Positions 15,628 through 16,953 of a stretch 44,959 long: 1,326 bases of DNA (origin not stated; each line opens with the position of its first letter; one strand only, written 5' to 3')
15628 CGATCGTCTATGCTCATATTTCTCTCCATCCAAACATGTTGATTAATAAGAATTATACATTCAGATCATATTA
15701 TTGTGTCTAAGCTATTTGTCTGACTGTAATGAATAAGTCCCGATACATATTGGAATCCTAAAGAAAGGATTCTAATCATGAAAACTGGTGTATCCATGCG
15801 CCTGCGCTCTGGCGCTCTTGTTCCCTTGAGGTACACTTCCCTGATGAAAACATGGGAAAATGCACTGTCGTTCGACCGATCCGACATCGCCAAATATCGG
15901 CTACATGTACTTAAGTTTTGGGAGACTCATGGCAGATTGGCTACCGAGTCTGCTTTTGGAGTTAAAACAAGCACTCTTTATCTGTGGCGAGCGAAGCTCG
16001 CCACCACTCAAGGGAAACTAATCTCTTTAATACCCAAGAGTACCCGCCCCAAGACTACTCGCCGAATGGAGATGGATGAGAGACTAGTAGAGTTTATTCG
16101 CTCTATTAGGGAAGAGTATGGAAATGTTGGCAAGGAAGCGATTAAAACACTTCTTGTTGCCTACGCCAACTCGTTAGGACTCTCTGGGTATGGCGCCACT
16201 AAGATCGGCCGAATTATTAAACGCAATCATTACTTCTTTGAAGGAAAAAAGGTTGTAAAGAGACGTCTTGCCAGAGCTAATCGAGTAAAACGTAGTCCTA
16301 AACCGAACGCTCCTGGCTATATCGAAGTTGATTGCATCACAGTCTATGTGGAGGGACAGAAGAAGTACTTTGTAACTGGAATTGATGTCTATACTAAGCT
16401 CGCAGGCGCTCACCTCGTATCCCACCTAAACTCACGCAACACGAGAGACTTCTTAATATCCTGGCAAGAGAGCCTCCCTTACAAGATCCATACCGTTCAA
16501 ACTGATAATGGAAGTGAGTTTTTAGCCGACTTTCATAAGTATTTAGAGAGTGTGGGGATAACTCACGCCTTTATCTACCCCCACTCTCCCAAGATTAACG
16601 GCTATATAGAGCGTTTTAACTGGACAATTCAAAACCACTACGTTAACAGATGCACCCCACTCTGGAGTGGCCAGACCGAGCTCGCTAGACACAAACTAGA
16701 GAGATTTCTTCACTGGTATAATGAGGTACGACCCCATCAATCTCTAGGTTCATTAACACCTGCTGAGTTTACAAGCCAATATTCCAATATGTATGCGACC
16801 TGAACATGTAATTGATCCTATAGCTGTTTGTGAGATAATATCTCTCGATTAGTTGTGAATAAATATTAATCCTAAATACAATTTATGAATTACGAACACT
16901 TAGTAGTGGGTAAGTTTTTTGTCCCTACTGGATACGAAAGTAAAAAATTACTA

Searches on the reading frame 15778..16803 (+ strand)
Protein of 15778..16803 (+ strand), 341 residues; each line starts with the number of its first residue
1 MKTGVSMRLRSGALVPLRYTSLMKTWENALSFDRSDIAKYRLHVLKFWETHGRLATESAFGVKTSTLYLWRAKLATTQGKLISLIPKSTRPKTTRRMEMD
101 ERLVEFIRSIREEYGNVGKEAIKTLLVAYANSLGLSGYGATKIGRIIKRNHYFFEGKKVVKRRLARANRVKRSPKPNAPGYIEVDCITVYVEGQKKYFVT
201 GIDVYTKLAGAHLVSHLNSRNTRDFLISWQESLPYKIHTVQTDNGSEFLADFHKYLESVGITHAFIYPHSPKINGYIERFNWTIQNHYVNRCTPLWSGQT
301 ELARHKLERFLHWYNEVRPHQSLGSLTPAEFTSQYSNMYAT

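Call 10: search_protein_families(library=pfam, proteins=[window:15778-16803:+], max_evalue=0.01)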
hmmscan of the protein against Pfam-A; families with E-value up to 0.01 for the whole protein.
window:15778-16803:+ (341 aa): 3 families
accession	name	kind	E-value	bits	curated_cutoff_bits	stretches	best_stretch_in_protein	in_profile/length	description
PF13683.12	rve_3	-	1.3e-17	63.7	26.5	1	260-328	2-67/67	Integrase core domain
PF00665.32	rve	-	1.3e-09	38.6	32.6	1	179-271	5-102/102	Integrase core domain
PF13333.12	rve_2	-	0.00097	19.7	22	1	303-334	23-54/56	Integrase core domain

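Call 11: search_protein_families(library=phrogs, proteins=[window:15778-16803:+], max_evalue=0.01)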
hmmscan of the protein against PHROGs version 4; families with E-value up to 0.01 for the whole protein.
window:15778-16803:+ (341 aa): 6 families
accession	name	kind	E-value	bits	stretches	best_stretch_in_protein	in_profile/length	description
phrog_157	-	integration and excision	1.1e-31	111.5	1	34-338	199-490/580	transposase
phrog_8463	-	integration and excision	2.2e-19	70.6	1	83-337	54-307/380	transposase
phrog_956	-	integration and excision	3.5e-19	70.2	1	176-339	41-205/436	transposase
phrog_4410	-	unknown function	7.1e-15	56.2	1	189-334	18-157/163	-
phrog_310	-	integration and excision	4.3e-10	40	1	48-331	142-460/696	transposase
phrog_4646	-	integration and excision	2.5e-05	24.7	1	168-333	174-336/344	transposase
